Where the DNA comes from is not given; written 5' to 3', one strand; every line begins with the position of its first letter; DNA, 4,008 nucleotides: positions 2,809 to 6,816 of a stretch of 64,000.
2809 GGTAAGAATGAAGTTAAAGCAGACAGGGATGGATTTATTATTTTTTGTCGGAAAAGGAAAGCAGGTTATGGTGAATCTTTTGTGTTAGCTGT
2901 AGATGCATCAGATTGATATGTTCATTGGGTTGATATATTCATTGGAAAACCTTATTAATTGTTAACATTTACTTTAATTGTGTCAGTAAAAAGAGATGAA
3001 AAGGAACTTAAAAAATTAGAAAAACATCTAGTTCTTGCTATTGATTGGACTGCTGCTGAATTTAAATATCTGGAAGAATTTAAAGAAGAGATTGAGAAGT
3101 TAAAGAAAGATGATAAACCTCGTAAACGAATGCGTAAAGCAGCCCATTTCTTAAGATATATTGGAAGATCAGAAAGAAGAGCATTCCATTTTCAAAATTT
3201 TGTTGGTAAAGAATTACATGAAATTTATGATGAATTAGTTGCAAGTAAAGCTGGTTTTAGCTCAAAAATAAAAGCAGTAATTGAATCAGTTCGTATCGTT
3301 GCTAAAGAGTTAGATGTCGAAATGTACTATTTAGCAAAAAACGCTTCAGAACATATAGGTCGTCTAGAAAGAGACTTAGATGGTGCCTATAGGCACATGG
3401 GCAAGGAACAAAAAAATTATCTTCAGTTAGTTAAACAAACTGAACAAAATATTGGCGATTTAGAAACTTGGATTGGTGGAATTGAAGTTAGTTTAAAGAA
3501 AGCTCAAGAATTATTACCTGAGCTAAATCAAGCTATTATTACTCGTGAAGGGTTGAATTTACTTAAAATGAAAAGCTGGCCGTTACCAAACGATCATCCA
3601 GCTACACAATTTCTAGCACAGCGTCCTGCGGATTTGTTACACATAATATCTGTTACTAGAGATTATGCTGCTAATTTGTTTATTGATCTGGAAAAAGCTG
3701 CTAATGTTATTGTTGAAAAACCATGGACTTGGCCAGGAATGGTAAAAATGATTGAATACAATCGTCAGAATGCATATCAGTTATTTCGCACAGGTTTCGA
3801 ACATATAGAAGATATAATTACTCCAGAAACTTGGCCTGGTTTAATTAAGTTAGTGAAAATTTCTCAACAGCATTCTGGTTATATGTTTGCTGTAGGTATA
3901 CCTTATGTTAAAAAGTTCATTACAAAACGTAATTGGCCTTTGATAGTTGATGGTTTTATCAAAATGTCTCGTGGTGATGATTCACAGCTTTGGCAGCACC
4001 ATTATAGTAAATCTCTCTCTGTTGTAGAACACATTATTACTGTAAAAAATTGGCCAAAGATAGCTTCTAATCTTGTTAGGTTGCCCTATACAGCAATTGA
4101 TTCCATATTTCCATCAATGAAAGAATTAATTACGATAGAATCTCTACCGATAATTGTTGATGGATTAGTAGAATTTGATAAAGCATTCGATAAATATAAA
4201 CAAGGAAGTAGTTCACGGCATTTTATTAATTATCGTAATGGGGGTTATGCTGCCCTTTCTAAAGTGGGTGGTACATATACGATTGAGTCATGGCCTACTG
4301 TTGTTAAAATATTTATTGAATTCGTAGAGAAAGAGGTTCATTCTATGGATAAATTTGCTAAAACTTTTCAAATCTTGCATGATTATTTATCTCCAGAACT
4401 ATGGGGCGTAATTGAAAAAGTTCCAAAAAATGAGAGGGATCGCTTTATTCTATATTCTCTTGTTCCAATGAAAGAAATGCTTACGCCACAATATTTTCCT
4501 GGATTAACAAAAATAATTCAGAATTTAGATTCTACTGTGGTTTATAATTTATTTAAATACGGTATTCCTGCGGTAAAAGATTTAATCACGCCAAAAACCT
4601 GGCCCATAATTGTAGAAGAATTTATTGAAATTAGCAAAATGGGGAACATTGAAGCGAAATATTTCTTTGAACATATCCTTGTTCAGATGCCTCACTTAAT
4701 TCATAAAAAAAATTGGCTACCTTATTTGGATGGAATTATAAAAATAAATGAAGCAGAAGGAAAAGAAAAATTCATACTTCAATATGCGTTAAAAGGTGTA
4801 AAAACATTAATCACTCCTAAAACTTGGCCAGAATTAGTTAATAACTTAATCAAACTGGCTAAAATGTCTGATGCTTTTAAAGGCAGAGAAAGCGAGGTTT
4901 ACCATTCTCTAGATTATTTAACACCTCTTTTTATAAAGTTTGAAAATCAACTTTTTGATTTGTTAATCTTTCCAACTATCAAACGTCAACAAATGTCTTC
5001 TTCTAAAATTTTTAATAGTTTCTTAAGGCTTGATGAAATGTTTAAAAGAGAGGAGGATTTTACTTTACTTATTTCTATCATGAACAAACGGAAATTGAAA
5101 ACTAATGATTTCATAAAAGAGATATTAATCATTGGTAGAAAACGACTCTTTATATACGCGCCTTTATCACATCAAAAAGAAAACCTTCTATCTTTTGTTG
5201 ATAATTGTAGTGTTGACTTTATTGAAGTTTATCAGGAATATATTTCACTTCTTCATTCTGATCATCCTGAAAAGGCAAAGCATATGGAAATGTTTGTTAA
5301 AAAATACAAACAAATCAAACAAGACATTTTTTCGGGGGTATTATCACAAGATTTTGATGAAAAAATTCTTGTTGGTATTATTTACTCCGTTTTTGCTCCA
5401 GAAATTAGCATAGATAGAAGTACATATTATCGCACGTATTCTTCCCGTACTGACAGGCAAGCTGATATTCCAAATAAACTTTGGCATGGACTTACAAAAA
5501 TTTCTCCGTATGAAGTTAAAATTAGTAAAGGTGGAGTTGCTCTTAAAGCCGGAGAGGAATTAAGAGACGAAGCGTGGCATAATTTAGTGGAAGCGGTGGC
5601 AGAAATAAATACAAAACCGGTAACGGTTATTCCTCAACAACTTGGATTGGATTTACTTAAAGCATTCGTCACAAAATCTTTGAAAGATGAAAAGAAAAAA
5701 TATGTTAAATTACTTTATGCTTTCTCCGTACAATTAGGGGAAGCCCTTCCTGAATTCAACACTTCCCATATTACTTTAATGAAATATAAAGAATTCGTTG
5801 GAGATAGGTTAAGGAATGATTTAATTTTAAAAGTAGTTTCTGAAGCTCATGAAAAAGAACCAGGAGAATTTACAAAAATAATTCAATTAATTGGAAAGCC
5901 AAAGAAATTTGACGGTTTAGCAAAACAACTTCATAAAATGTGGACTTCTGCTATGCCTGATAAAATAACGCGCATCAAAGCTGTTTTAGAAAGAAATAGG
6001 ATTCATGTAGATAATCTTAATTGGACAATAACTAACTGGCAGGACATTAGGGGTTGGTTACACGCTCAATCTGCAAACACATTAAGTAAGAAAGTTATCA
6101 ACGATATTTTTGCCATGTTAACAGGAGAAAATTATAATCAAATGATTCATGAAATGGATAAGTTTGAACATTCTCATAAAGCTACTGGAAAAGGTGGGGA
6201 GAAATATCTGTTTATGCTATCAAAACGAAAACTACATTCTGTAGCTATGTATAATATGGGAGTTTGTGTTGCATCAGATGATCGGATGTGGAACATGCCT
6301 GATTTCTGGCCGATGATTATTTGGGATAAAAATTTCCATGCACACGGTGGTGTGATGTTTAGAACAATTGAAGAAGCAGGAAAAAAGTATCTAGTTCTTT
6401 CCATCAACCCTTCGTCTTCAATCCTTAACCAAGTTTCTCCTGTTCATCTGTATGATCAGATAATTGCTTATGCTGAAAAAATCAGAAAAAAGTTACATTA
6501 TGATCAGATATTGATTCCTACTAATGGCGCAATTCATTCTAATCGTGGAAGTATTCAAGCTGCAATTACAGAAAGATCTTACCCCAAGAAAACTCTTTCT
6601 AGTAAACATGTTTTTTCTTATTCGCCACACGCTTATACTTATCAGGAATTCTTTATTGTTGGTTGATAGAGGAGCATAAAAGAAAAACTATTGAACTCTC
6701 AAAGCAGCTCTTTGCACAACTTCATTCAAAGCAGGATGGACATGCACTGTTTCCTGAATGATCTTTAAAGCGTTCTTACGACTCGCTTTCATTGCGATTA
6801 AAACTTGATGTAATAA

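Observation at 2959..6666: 1235-aa cytoplasmic protein with at least 10 tandem 'TP-x-TWP' repeats of 35-40 aa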

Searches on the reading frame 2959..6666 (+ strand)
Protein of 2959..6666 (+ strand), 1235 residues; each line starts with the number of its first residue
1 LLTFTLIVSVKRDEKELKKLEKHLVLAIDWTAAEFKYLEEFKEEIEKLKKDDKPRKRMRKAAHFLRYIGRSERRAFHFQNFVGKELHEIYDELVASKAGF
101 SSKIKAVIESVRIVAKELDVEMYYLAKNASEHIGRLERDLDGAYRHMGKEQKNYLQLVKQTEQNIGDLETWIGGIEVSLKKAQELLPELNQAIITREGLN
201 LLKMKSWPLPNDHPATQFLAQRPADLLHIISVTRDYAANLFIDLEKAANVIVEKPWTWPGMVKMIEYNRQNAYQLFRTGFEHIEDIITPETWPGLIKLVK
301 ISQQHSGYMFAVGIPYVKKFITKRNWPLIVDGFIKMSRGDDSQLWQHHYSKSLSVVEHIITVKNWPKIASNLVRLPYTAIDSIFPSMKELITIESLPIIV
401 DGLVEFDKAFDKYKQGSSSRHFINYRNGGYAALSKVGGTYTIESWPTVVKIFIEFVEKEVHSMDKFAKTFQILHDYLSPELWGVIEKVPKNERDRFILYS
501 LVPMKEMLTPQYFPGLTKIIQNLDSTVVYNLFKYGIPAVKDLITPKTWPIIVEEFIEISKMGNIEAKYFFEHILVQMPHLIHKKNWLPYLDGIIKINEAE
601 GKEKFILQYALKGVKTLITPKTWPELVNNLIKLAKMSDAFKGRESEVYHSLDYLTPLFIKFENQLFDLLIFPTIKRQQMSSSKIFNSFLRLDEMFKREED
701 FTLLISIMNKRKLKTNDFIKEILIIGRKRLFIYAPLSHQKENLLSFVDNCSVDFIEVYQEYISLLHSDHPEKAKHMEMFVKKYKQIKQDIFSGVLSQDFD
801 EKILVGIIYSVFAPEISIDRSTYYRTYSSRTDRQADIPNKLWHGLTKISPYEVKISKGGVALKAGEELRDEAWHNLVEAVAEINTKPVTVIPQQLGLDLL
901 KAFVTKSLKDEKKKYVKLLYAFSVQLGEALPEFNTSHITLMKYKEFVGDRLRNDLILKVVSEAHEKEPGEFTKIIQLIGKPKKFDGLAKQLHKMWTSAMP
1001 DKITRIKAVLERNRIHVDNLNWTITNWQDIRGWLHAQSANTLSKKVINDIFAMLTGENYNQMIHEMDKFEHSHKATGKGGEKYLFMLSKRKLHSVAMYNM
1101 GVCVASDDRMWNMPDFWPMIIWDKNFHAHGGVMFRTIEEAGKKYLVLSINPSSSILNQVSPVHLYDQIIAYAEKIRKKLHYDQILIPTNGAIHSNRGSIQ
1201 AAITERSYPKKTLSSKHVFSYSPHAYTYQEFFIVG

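Call 3: search_protein_families(library=pfam, proteins=[window:2959-6666:+], max_evalue=0.01)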
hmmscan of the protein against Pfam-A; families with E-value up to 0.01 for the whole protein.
window:2959-6666:+ (1235 aa): 0 families

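Call 6: find_homologous_proteins(query=window:2959-6666:+)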
Query window:2959-6666:+ (1235 aa): 3 proteins with E <= 0.001 among 8000 candidates.
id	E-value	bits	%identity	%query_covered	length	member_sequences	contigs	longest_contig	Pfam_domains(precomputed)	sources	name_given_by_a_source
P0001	0.0e+0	2799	100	99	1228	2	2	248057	-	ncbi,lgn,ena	-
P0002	1.1e-282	959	46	73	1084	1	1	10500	-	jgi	jgi:hypothetical protein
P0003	5.6e-24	103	23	52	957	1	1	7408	-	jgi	-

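Call 13: find_encoding_contigs(protein=P0001, flank=10000, max_places=4)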
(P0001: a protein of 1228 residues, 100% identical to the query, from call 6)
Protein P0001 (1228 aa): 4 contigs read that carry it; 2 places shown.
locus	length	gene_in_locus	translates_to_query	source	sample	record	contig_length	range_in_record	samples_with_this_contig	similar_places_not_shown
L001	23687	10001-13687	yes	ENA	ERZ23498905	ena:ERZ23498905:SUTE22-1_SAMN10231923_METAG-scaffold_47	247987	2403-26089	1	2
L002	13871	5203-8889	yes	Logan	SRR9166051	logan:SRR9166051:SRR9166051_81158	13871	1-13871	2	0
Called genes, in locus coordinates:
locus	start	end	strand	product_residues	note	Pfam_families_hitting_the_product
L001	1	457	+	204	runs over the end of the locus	PF01171:ATP_bind_3 (weak), PF02568:ThiI, PF06508:QueC (weak)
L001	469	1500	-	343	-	PF01551:Peptidase_M23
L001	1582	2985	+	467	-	PF01406:tRNA-synt_1e, PF09334:tRNA-synt_1g (faint)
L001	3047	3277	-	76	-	PF00462:Glutaredoxin, PF13417:GST_N_3 (weak)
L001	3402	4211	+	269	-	PF07884:VKOR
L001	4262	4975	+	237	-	-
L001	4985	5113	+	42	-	-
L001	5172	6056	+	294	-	PF00456:Transketolase_N, PF13292:DXP_synthase_N, PF00676:E1_dh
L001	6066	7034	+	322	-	PF02779:Transket_pyr, PF02780:Transketolase_C, PF22613:Transketolase_C_1 (weak)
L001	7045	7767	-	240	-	PF01978:TrmB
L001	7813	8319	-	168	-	PF06559:DCD_N (weak), PF22769:DCD, PF00692:dUTPase (weak)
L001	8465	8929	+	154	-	-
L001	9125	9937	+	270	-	PF24827:AstE_AspA_cat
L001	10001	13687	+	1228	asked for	-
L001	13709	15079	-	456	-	PF07992:Pyr_redox_2, PF13434:Lys_Orn_oxgnase (faint), PF13738:Pyr_redox_3, PF00070:Pyr_redox, PF02852:Pyr_redox_dim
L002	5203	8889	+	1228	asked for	-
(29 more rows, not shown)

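Call 14: search_protein_families(library=ncbifam, proteins=[window:2980-6666:+], max_evalue=0.1)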
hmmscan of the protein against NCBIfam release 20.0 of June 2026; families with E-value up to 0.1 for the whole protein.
window:2980-6666:+ (1228 aa): 1 family
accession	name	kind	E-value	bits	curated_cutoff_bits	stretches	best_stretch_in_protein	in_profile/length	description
NF008917.0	PRK12279.1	equivalog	0.0015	17.8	526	0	66-187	99-212/311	50S ribosomal protein L22/unknown domain fusion protein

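Call 15: search_protein_families(library=padloc, proteins=[window:2980-6666:+, P0002, P0003], max_evalue=0.1)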
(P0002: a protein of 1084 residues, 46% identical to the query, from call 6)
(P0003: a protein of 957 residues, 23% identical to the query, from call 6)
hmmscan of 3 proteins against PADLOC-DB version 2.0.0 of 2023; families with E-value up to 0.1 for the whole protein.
window:2980-6666:+ (1228 aa): 0 families

P0002 (1084 aa): 0 families

P0003 (957 aa): 0 families

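Call 16: find_encoding_contigs(protein=P0002, flank=10000, max_places=4)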
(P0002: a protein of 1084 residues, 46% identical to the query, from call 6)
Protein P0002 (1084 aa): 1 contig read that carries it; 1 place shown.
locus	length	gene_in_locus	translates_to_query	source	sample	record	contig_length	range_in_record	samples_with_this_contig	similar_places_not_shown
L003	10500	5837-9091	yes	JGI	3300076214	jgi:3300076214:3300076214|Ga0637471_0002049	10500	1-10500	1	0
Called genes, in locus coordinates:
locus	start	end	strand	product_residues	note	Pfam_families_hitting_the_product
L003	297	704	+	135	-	PF02661:Fic (weak)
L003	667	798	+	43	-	-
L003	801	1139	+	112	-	-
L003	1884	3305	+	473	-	-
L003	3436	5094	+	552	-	-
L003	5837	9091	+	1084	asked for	-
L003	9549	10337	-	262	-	PF00316:FBPase (weak), PF00459:Inositol_P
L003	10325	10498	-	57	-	?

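Call 17: find_encoding_contigs(protein=P0003, flank=10000, max_places=4)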
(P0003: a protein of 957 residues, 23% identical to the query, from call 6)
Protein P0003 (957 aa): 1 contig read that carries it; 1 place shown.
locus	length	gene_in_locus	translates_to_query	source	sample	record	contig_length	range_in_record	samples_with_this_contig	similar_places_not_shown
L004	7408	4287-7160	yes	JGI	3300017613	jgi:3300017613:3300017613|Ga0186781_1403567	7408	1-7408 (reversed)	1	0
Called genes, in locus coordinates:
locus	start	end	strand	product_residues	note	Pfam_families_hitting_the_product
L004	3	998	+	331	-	?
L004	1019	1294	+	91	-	PF02583:Trns_repr_metal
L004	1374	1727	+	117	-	PF00578:AhpC-TSA (faint), PF08534:Redoxin (faint), PF00085:Thioredoxin, PF13899:Thioredoxin_7, PF13098:Thioredoxin_2, PF13905:Thioredoxin_8 (faint)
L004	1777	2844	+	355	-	PF07992:Pyr_redox_2, PF13738:Pyr_redox_3, PF00070:Pyr_redox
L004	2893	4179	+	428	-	PF02812:ELFV_dehydrog_N, PF00208:ELFV_dehydrog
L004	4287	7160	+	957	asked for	-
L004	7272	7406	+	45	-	?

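Call 61: list_cluster_members(proteins=[P0001, P0004, P0009, P0030, P0047, P0059, P0067, P0095, P0114, P0104])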
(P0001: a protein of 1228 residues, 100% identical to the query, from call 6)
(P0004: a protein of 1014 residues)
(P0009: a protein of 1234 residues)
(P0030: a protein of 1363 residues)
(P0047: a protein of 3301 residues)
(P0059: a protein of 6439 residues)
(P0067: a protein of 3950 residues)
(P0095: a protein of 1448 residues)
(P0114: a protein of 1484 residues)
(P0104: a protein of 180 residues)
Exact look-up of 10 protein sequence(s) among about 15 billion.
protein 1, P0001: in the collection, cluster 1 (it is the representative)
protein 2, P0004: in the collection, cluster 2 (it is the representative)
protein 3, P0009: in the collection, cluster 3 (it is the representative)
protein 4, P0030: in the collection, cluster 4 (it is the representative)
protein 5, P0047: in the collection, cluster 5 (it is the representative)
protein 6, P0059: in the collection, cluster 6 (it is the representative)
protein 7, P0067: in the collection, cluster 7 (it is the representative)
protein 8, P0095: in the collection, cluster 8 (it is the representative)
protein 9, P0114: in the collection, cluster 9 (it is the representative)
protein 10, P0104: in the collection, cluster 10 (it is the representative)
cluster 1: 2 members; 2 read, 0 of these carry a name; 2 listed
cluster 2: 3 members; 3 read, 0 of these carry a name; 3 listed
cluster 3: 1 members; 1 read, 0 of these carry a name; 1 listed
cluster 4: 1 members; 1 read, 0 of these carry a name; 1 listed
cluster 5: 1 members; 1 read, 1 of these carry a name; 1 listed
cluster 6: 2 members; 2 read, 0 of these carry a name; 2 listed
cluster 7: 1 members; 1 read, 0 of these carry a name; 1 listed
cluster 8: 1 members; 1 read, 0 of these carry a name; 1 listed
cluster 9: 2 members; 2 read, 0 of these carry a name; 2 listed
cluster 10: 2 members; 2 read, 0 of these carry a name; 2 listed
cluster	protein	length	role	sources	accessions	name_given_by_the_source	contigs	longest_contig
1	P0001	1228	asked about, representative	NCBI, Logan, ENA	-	-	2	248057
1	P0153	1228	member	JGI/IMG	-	-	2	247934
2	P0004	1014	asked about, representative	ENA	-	-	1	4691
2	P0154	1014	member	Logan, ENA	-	-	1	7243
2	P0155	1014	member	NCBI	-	-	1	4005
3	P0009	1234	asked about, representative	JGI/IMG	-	-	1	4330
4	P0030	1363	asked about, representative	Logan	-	-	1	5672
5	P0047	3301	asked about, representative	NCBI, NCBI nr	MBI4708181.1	MAG: M48 family metalloprotease, partial [Candidatus Omnitrophica bacterium] | M48 family metalloprotease [Candidatus Omnitrophota bacterium]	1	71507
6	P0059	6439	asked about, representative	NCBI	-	-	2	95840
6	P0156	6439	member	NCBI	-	-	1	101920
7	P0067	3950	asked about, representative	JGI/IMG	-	-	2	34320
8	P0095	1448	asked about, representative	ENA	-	-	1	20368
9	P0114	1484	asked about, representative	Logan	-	-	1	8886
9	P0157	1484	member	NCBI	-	-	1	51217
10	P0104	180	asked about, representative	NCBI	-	-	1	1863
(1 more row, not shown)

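Call 83: find_encoding_contigs(protein=P0157, flank=8000, max_places=2)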
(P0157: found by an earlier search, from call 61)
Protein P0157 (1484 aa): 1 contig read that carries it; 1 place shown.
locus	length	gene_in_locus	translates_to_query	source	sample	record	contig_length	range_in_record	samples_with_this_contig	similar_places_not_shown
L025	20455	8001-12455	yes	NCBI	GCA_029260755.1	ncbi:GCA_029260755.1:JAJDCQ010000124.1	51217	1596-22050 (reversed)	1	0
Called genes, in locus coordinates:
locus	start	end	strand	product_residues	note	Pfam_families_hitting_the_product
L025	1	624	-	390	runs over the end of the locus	PF12704:MacB_PCD, PF02687:FtsX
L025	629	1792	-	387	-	PF12704:MacB_PCD, PF02687:FtsX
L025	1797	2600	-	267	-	PF00005:ABC_tran, PF02463:SMC_N (faint)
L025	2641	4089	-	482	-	PF25917:BSH_RND (weak), PF25954:Beta-barrel_RND_2, PF25967:RND-MFP_C (weak), PF25975:CzcB_C, PF25989:YknX_C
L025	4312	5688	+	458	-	-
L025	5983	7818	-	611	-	PF00413:Peptidase_M10 (weak)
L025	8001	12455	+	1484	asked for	-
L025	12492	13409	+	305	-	-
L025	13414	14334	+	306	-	-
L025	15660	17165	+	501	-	PF27228:MTBMA_p00010_2nd (weak)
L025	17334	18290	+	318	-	PF00589:Phage_integrase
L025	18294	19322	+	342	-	PF00589:Phage_integrase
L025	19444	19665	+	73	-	-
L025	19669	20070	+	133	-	PF01850:PIN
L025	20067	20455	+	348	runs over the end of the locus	-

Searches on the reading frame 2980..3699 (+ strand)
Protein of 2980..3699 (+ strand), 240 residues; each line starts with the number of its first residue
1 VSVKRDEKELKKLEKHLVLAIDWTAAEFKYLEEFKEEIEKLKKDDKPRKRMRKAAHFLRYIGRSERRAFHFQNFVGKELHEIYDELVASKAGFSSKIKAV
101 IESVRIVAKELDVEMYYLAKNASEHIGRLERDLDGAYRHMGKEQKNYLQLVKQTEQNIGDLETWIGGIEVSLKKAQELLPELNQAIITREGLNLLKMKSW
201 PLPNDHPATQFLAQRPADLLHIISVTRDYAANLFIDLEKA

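Call 56: search_protein_families(library=pfam, proteins=[window:2980-3699:+], max_evalue=10)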
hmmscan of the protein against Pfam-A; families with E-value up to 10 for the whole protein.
window:2980-3699:+ (240 aa): 6 families
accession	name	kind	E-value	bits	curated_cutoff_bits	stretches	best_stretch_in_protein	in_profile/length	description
PF07889.17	DUF1664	-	0.00091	19.7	34.6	2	72-104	43-75/124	Protein of unknown function (DUF1664)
PF06544.18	Prp3_C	-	0.039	14.5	27.6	1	5-70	43-109/138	Small nuclear ribonucleoprotein Prp3, C-terminal domain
PF07524.19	Bromo_TP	-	0.086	13.3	24.6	1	89-133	17-61/77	Bromodomain associated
PF06320.18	GCN5L1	-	0.095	13.4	23.9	1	130-183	56-112/114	GCN5-like protein 1 (GCN5L1)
PF15386.11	Tantalus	-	0.1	13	32.8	1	99-124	5-30/57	Drosophila Tantalus-like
PF13094.11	CENP-Q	-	1.7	9.2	28.5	1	5-62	40-95/162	CENP-Q, a CENPA-CAD centromere complex subunit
